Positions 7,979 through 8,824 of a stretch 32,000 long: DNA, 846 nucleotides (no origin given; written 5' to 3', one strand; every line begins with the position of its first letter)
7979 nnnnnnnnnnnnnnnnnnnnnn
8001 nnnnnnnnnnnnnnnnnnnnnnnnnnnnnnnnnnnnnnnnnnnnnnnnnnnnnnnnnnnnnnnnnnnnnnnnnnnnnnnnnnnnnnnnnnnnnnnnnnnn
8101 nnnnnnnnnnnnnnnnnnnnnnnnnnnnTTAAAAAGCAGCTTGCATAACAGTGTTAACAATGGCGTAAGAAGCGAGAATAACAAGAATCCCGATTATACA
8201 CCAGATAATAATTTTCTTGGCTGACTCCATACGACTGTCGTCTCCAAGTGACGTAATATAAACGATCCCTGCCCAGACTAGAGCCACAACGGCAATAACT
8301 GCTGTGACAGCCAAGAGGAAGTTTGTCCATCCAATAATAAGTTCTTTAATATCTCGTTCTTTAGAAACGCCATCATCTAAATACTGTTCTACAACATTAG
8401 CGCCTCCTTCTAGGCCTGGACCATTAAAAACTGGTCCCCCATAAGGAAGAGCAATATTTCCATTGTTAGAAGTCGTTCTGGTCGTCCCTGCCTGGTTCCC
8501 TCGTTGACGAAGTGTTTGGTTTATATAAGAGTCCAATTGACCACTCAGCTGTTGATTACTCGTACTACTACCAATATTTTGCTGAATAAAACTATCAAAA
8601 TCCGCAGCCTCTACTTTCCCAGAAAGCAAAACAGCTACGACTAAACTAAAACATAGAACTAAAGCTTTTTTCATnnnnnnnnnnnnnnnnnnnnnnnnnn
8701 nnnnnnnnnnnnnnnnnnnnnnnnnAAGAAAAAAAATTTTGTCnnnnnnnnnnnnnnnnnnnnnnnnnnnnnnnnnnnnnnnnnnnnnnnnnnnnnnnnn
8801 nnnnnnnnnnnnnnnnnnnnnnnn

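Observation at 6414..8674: Adjacent paralogous pilin-like hairpins, one a free 181-aa protein and one carrying a 330-aa PKD extension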

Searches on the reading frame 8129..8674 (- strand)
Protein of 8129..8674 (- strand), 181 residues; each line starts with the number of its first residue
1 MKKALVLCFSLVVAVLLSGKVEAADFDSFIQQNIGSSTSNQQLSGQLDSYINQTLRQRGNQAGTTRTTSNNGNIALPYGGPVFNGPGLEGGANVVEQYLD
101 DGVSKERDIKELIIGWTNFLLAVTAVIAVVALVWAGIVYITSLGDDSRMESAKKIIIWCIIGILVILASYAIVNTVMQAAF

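Call 4: search_protein_families(library=pfam, proteins=[window:8129-8674:-], max_evalue=0.01)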
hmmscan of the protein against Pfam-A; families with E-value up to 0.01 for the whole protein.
window:8129-8674:- (181 aa): 2 families
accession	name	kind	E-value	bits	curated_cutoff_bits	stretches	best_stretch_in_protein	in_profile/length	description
PF18895.5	T4SS_pilin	-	1.1e-11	45.1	26.6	1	107-175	3-70/71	Type IV secretion system pilin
PF04956.18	TrbC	-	4.4e-06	27.3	27.9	1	108-175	36-97/98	TrbC/VIRB2 pilin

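Call 18: find_homologous_proteins(query=window:8129-8674:-)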
Query window:8129-8674:- (181 aa): 40 proteins with E <= 0.001 among 446 candidates.
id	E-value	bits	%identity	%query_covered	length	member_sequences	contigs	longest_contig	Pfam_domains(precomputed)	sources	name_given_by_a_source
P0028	3.1e-110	384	100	100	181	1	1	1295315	PF18895.6,PF04956.19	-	-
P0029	1.0e-54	203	59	97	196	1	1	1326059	PF18895.6,PF04956.19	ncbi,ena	-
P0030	4.9e-51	191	53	100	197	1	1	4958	PF18895.6,PF04956.19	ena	-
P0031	5.1e-51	191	57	87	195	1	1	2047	PF18895.6,PF04956.19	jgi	jgi:hypothetical protein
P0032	8.8e-50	187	55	94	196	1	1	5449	PF18895.6,PF04956.19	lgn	-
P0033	1.4e-49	186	56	88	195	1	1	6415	PF18895.6,PF04956.19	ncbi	-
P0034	2.8e-49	185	52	100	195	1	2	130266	PF18895.6,PF04956.19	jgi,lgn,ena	jgi:hypothetical protein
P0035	1.1e-48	183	53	97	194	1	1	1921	PF18895.6,PF04956.19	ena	-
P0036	1.8e-48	183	56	87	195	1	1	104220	PF18895.6,PF04956.19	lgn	-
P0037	3.6e-48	182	72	61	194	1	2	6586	PF18895.6,PF04956.19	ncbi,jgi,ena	jgi:hypothetical protein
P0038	4.5e-48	181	55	88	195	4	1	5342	PF18895.6,PF04956.19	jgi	-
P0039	6.0e-48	181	58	87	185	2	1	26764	PF18895.6,PF04956.19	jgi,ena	-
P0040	1.0e-47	180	52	98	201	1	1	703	PF18895.6,PF04956.19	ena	-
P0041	1.5e-47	180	51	96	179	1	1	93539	PF18895.6,PF04956.19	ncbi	-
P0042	2.1e-47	179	51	100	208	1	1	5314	PF18895.6,PF04956.19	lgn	-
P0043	2.6e-47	179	65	70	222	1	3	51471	PF18895.6,PF04956.19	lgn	-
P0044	2.9e-47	179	54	87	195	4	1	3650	PF18895.6,PF04956.19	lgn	-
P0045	1.1e-46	177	67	70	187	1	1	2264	PF18895.6,PF04956.19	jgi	-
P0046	1.1e-46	177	59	87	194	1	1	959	PF18895.6,PF04956.19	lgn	-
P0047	1.7e-46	176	52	94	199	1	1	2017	PF18895.6,PF04956.19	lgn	-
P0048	5.5e-46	175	54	88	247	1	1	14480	PF18895.6,PF04956.19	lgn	-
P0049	1.0e-45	174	69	65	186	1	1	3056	PF18895.6,PF04956.19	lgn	-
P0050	1.8e-45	173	50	100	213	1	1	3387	PF18895.6,PF04956.19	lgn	-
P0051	2.0e-45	173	70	61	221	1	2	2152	PF18895.6,PF04956.19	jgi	-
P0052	2.4e-45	173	54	100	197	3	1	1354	PF18895.6,PF04956.19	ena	-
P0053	1.9e-44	170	49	95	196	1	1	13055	PF18895.6,PF04956.19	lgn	-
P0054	1.1e-43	167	51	88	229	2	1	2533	PF18895.6,PF04956.19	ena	-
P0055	1.5e-43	167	71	60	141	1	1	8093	PF18895.6,PF04956.19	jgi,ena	-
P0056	3.3e-43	166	66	65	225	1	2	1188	PF18895.6,PF04956.19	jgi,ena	-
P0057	1.3e-42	164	67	64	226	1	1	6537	PF18895.6,PF04956.19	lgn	-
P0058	1.4e-42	163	54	78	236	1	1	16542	PF18895.6,PF04956.19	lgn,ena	-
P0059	1.4e-42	163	43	100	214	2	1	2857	PF18895.6,PF04956.19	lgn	-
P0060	1.9e-42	163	58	72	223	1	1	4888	PF18895.6,PF04956.19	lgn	-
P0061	1.2e-41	161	68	57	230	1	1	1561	PF18895.6,PF04956.19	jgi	-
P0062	1.8e-39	153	69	57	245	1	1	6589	PF18895.6,PF04956.19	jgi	-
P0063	2.5e-38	150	53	78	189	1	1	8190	PF18895.6,PF04956.19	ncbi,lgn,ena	-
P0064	1.4e-37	147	67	58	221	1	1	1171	PF18895.6,PF04956.19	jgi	-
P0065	7.7e-37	145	67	56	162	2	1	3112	PF18895.6,PF04956.19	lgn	-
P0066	6.5e-35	139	61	62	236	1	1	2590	PF18895.6,PF04956.19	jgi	-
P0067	3.8e-28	117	73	43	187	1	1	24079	PF18895.6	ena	-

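Call 37: search_solved_structures(query=A2, max_evalue=10, show_alignments=3)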
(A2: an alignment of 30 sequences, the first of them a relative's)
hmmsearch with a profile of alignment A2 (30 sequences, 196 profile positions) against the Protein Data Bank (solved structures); distinct sequences matched with E-value up to 10: 18.
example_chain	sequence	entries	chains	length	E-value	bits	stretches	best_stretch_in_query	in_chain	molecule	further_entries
7ml1_1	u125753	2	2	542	0.036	17.5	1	42-127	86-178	Tfb1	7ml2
7ml4_1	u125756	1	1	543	0.036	17.5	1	42-127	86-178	Tfb1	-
7ml0_1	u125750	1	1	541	0.037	17.5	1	42-127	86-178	DNA-directed RNA polymerase subunit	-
7ml3_1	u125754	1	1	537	0.046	17.2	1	42-127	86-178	Tfb1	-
5oqj_1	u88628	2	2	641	0.061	16.8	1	42-127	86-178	RNA polymerase II transcription factor B subunit 1 | General transcription and DNA repair factor IIH subunit TFB1,General transcription and DNA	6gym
7k01_1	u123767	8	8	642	0.099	16.1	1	42-127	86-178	General transcription and DNA repair factor IIH subunit TFB1 | TFB1 isoform 1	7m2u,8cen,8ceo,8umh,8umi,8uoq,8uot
7k04_1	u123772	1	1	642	0.099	16.1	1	42-127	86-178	General transcription and DNA repair factor IIH subunit TFB1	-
7o4i_1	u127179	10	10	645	0.099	16.1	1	42-127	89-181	General transcription and DNA repair factor IIH subunit TFB1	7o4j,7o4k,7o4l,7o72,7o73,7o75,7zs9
1fvi_A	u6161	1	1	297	1.1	12.7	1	49-103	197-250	CHLORELLA VIRUS DNA LIGASE-ADENYLATE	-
1p8l_A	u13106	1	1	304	1.1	12.6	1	49-103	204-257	PBCV-1 DNA ligase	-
2q2t_A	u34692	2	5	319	1.3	12.5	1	49-103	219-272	Chlorella virus DNA ligase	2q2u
9y7p_A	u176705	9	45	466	1.4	12.4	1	127-191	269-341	Glycine receptor subunit alpha-2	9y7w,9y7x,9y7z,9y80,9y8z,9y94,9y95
5bkf_A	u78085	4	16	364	1.6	12.1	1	127-191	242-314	Glycine receptor subunit alpha-2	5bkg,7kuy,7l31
5tin_A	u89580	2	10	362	2.2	11.7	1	127-194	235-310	Glycine receptor subunit alpha-3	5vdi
5cfb_A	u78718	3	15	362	2.2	11.7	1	127-194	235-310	Glycine receptor subunit alpha-3,Glycine receptor subunit alpha-3 | Glycine receptor subunit alpha-3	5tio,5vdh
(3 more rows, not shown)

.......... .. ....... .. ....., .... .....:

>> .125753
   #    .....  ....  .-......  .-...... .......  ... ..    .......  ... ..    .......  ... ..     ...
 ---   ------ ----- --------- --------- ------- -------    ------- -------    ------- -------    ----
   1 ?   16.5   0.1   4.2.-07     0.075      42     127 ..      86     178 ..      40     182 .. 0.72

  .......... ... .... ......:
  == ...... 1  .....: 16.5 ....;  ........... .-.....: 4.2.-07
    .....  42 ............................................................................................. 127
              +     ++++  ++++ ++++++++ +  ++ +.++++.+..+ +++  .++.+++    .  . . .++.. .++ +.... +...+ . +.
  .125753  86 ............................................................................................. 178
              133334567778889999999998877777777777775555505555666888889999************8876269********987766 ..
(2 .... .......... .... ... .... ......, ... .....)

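Call 45: predict_structure(alignment_id=A2)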
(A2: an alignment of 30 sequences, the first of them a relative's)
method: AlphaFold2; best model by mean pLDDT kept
length: 181 residues; sequences in the alignment: 30
mean_pLDDT: 72.1   pTM: 0.39
mean pLDDT of the five models: 72.1, 70.2, 68.3, 66.3, 65.4
residues with pLDDT >= 90: 1; 70-90: 103; 50-70: 60; < 50: 17
segments of 3 or more residues with pLDDT < 50: 38-40, 61-74
pLDDT, mean of each block of 10 residues (from residue 1): 69 77 68 61 62 61 44 52 65 67 70 86 88 86 84 87 88 83 68
secondary structure, 60 per line:
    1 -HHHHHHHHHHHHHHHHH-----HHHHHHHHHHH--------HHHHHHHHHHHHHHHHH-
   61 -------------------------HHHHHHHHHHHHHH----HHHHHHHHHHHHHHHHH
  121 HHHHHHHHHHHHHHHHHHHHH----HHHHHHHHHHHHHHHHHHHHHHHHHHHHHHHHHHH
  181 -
elements in order: H2-18 H24-34 H43-59 H86-99 H104-141 H146-180

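Call 54: fold_search(model_id=the predicted structure, library=pdb)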
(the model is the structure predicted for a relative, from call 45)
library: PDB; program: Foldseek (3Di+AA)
matches with E <= 10: 134; with E <= 0.001: 0
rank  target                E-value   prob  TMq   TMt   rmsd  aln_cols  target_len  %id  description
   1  9y5q_A                1.0e+00  0.18  0.31  0.17  21.1       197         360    9  Cryo EM structure of KCa3.1_R355K_I/calmodulin channel in complex with rimtuzalcap (released 2025-10-15)
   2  7bgn_C                1.3e+00  0.35  0.23  0.21  10.8        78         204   15  Crystal structure of MtHISN2-AMP complex, a bifunctional enzyme from the histidine biosynthetic pathway (released 2021-05-19)
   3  9vub_C                1.4e+00  0.63  0.36  0.18   8.9        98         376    8  channel C complex with 3 (released 2026-03-11)
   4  9vub_A                1.4e+00  0.63  0.36  0.18   8.9        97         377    8  channel C complex with 3 (released 2026-03-11)
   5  8vc9_E                1.4e+00  0.47  0.31  0.17   4.6        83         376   12  Hybrid response regulator LvrB from Leptospira / phosphorylated REC form (released 2024-12-18)
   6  4mtx_D                1.5e+00  0.38  0.28  0.46   6.1        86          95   15  Structure of the ERS1 dimerization and histidine phosphotransfer domain from Arabidopsis thaliana (released 2014-10-01)
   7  8vc9_C                1.6e+00  0.47  0.32  0.17   4.4        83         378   12  Hybrid response regulator LvrB from Leptospira / phosphorylated REC form (released 2024-12-18)
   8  8vc9_F                1.6e+00  0.44  0.31  0.17   4.6        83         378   12  Hybrid response regulator LvrB from Leptospira / phosphorylated REC form (released 2024-12-18)
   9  2y3d_A                1.8e+00  0.35  0.26  0.41  12.0        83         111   14  Zn-bound form of Cupriavidus metallidurans CH34 CnrXs (released 2011-03-30)
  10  6rgz_A                1.9e+00  0.60  0.33  0.26   3.7        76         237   16  Revisiting pH-gated conformational switch. Complex HK853-RR468 pH 6.5 (released 2020-02-19)
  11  3rqf_C                1.9e+00  0.08  0.16  0.15  17.9       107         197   17  Cerebral cavernous malformation 3 (CCM3) in complex with paxillin LD2 (released 2011-06-01)
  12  8dfu_0                2.0e+00  0.63  0.34  0.67   3.5        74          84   11  Cryo-EM structure of conjugation pili from Aeropyrum pernix (released 2023-03-22)
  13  7bgn_B                2.0e+00  0.28  0.23  0.21  10.7        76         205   17  Crystal structure of MtHISN2-AMP complex, a bifunctional enzyme from the histidine biosynthetic pathway (released 2021-05-19)
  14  7bgn_E                2.0e+00  0.25  0.23  0.21  10.8        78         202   15  Crystal structure of MtHISN2-AMP complex, a bifunctional enzyme from the histidine biosynthetic pathway (released 2021-05-19)
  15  7bgm_B                2.0e+00  0.10  0.18  0.16  17.8        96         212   12  Crystal structure of MtHISN2, a bifunctional enzyme from the histidine biosynthetic pathway (released 2021-05-19)
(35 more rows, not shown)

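Call 80: search_protein_families(library=ncbifam, proteins=[window:8129-8674:-], max_evalue=0.001)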
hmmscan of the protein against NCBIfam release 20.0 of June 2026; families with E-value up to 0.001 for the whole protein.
window:8129-8674:- (181 aa): 1 family
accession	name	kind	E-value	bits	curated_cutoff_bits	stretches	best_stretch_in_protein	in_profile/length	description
NF045849.1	ICE_MMCAP2_0565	equivalog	2.8e-06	26.9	40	1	109-179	5-79/80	Mbov_0395 family pilin-like conjugal transfer protein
